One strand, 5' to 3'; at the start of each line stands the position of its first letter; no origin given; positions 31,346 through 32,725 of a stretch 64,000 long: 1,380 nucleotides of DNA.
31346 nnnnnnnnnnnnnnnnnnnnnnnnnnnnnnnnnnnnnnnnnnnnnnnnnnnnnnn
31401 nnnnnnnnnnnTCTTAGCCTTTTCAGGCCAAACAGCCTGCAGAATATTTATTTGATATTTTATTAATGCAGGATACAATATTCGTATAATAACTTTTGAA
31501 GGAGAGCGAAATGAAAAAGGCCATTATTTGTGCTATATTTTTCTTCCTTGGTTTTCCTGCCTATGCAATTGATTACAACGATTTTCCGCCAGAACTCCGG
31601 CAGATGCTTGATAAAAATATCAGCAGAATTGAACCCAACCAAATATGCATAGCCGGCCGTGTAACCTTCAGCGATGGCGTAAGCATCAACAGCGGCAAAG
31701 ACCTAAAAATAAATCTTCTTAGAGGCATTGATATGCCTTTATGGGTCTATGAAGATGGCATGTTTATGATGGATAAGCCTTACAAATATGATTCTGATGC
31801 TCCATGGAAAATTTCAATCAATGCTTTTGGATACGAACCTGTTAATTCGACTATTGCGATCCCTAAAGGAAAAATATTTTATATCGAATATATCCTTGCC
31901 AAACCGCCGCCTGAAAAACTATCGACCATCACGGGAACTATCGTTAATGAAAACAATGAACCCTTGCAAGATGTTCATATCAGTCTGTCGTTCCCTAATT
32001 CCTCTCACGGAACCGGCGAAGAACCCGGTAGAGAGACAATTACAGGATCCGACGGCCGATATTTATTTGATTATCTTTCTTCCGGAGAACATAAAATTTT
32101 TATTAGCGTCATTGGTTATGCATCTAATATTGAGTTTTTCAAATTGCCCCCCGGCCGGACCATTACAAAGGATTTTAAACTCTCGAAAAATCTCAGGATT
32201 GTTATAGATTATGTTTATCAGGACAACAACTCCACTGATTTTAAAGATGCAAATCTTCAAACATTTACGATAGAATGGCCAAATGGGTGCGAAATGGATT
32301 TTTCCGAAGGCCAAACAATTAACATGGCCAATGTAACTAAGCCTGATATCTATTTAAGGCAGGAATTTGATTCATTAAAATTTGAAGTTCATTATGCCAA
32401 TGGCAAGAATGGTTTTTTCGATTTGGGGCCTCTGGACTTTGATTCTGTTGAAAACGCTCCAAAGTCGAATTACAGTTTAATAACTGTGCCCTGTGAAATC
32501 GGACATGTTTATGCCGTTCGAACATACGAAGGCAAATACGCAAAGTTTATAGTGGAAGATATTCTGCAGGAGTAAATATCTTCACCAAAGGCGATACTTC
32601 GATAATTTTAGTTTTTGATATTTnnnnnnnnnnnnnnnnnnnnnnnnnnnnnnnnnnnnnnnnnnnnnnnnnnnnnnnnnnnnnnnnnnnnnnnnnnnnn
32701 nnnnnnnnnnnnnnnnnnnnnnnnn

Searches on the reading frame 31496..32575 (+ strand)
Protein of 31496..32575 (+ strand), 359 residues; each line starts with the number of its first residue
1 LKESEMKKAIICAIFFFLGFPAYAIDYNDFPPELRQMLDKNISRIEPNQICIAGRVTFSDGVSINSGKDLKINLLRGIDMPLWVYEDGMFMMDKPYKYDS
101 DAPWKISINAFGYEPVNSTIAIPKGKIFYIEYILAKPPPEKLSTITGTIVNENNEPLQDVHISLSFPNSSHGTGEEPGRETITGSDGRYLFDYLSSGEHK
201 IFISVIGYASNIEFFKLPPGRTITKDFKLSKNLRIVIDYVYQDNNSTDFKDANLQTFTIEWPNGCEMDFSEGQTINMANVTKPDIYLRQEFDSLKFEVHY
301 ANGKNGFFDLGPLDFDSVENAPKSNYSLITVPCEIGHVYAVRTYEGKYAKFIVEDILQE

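Call 8: search_protein_families(library=pfam, proteins=[window:31496-32575:+], max_evalue=0.001)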
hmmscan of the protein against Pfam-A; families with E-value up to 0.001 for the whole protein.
window:31496-32575:+ (359 aa): 2 families
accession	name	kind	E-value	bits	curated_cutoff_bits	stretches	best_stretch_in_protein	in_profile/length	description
PF13620.12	CarboxypepD_reg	-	1.7e-11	44.8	32.3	1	144-229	1-81/82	Carboxypeptidase regulatory-like domain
PF13715.12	CarbopepD_reg_2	-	5.2e-08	33.2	32.2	1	145-232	1-79/88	CarboxypepD_reg-like domain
